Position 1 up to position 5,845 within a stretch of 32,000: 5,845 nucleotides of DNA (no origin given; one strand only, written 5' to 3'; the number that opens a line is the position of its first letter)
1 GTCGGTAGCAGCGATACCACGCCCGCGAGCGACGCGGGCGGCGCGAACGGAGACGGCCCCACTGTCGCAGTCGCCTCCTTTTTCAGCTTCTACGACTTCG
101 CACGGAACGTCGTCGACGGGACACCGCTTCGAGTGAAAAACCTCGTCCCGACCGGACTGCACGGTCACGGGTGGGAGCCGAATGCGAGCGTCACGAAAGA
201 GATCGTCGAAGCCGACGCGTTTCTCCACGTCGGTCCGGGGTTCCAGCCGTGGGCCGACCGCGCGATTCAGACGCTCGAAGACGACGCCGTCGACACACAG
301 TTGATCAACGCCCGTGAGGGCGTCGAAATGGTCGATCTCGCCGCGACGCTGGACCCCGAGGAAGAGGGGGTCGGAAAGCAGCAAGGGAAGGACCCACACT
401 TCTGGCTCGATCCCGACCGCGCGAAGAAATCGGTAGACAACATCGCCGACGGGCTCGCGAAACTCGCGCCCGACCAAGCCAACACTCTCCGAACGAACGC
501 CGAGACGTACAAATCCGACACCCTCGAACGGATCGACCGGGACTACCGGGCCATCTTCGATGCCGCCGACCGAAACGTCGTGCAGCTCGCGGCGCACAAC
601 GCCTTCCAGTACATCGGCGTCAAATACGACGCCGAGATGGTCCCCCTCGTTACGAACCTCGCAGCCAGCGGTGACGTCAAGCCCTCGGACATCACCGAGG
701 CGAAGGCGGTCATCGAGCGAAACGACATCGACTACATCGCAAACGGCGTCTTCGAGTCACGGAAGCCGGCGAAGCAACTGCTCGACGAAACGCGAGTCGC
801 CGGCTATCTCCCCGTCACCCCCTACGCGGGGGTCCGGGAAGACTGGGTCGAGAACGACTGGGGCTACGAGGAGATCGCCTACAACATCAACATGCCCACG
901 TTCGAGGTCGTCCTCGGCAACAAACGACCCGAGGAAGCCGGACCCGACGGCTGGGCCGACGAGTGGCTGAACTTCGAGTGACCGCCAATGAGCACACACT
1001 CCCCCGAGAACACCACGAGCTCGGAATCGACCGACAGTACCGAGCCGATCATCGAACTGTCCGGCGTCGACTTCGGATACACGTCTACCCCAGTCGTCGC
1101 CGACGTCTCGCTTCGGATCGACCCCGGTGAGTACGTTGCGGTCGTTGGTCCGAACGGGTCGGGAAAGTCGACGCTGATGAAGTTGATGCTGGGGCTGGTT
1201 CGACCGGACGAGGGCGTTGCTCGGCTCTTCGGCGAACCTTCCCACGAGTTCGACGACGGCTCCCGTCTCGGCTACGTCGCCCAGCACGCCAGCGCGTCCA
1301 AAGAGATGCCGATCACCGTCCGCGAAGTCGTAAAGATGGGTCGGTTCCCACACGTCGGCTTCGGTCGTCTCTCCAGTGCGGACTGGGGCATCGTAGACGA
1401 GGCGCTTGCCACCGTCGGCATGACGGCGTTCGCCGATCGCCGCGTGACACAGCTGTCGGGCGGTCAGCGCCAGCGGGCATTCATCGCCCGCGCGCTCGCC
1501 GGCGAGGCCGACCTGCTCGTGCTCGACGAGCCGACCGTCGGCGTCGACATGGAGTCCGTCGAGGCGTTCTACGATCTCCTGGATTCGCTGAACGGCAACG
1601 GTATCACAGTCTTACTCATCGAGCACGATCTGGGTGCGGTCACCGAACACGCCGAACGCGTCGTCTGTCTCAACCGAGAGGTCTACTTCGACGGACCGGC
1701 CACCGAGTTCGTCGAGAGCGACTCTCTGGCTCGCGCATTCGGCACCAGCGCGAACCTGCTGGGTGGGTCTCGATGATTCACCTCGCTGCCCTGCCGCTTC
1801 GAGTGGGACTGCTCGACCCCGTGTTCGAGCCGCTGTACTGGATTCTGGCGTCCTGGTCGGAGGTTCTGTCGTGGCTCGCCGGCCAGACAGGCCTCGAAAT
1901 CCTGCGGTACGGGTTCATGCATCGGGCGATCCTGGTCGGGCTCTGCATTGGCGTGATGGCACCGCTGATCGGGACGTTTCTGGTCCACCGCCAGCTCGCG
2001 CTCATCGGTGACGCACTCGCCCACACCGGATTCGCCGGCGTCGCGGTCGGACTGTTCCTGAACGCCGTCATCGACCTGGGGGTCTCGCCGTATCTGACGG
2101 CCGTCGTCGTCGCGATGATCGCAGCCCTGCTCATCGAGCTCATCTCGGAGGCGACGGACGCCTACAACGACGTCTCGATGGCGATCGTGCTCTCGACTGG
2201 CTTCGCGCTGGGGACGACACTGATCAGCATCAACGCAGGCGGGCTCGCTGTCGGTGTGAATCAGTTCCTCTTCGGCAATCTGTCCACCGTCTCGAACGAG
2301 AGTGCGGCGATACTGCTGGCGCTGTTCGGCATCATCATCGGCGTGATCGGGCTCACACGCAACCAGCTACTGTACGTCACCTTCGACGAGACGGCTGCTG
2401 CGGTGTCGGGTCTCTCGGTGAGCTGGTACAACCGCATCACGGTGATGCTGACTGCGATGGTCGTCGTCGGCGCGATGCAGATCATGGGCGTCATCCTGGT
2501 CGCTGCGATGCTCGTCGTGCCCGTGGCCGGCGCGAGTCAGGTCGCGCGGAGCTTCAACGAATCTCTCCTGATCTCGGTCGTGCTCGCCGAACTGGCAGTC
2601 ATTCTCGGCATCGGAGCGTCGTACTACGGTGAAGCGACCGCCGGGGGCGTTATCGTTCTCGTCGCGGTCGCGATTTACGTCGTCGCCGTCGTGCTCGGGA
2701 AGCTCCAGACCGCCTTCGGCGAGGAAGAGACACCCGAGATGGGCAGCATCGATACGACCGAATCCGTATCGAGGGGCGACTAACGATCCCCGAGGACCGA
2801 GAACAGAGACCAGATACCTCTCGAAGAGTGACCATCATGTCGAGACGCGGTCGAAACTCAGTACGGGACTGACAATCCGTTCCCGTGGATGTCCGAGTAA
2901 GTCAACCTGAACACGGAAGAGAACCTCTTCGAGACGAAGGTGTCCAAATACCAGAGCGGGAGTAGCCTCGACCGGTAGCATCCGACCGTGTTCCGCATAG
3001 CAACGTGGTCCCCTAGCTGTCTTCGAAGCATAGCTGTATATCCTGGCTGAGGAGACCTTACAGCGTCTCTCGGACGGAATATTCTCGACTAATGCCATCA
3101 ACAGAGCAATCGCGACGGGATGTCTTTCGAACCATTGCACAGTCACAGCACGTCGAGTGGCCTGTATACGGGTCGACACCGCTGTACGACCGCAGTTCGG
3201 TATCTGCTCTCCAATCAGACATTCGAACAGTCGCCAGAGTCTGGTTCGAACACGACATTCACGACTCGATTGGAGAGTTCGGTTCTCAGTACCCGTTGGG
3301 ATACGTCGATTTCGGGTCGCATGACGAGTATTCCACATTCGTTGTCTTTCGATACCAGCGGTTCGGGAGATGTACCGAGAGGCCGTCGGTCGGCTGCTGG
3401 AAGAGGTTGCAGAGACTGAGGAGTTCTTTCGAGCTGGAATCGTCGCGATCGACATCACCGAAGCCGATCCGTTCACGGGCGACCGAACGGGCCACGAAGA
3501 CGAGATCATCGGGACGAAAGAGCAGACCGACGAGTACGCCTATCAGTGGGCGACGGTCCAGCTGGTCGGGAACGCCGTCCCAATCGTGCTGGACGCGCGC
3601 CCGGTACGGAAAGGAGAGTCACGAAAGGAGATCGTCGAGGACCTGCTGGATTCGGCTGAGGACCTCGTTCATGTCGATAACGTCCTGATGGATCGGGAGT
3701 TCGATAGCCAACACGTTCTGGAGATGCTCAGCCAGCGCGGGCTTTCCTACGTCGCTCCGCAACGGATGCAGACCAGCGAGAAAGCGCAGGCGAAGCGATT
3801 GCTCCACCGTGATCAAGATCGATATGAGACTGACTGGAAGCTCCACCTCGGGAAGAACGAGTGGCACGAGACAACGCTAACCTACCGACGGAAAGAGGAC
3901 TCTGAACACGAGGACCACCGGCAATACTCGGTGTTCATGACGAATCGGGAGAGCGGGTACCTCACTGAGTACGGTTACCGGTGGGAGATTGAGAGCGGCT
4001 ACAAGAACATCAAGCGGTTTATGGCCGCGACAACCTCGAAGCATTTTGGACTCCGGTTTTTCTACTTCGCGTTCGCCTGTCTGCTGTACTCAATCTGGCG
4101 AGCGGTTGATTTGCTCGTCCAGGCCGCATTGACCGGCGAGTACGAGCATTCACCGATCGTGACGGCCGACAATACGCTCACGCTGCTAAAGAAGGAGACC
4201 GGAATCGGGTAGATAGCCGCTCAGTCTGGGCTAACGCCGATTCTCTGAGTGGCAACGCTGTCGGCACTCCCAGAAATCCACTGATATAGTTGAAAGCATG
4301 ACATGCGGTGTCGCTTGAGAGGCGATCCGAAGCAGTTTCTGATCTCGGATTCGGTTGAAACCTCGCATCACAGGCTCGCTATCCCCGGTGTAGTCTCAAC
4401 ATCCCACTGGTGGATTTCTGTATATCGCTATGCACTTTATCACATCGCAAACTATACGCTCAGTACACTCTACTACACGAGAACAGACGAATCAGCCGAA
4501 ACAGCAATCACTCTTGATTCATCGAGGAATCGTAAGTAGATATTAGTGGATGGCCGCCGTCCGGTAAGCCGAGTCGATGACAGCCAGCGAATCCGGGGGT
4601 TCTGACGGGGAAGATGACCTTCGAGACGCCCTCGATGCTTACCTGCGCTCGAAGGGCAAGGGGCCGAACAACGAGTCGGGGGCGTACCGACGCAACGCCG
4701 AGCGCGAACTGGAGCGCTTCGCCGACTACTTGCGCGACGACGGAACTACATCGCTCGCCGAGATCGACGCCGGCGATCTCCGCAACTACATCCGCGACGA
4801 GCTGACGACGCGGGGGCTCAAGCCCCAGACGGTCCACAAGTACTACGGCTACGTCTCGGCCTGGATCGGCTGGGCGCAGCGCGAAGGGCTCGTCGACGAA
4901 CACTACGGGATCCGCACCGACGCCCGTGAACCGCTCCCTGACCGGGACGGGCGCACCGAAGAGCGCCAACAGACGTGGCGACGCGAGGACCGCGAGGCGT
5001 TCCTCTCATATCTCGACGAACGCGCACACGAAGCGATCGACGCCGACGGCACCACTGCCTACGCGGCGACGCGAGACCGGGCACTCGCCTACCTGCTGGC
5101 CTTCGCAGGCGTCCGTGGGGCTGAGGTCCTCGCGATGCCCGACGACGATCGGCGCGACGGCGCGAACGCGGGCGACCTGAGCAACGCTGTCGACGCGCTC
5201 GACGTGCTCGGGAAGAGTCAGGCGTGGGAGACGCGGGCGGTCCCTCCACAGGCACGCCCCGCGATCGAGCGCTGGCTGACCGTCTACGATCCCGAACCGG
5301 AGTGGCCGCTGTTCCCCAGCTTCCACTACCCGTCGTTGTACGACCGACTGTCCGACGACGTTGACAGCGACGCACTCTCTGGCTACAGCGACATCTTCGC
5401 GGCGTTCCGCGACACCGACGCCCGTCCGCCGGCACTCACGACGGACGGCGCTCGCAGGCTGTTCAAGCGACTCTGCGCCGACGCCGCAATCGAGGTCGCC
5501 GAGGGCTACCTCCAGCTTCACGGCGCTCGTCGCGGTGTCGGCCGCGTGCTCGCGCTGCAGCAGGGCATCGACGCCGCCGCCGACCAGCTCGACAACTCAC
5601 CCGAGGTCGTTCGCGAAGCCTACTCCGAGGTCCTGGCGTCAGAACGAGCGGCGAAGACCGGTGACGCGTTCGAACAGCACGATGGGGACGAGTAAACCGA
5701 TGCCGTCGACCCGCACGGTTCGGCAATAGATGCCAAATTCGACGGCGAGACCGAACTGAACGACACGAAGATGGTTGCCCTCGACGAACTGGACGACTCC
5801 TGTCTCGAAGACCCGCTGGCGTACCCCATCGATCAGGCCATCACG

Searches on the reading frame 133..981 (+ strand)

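Call 16: search_protein_families(library=pfam, proteins=[window:133-981:+], max_evalue=0.01)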
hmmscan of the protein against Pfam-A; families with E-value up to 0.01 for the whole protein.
window:133-981:+ (282 aa): 1 family
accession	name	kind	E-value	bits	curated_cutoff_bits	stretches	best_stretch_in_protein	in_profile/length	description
PF01297.22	ZnuA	-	2.1e-40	139.3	29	1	2-234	23-242/263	Zinc-uptake complex component A periplasmic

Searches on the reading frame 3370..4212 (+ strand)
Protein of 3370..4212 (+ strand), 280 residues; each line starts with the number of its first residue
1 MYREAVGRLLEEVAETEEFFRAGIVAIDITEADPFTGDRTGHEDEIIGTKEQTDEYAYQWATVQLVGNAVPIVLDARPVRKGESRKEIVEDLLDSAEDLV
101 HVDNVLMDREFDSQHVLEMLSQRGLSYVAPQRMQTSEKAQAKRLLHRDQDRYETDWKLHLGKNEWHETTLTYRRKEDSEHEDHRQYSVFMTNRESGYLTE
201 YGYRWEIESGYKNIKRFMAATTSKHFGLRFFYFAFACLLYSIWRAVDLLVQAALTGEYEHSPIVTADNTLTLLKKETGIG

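Call 16: search_protein_families(library=pfam, proteins=[window:3370-4212:+], max_evalue=0.01)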
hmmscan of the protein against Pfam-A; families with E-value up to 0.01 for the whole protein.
window:3370-4212:+ (280 aa): 1 family
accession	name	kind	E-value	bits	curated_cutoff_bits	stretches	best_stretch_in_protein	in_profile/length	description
PF01609.27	DDE_Tnp_1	-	1.2e-08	35.4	23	1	83-226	59-183/200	Transposase DDE domain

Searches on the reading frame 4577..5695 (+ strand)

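Call 16: search_protein_families(library=pfam, proteins=[window:4577-5695:+], max_evalue=0.01)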
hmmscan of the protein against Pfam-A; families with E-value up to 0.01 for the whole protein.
window:4577-5695:+ (372 aa): 2 families
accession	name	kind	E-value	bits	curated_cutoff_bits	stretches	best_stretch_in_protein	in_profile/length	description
PF13102.12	Phage_int_SAM_5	-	0.0039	18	22.3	0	32-110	16-92/98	Phage integrase SAM-like domain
PF02899.23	Phage_int_SAM_1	-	0.0046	17.7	22.3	0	42-100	23-79/83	Phage integrase, N-terminal SAM-like domain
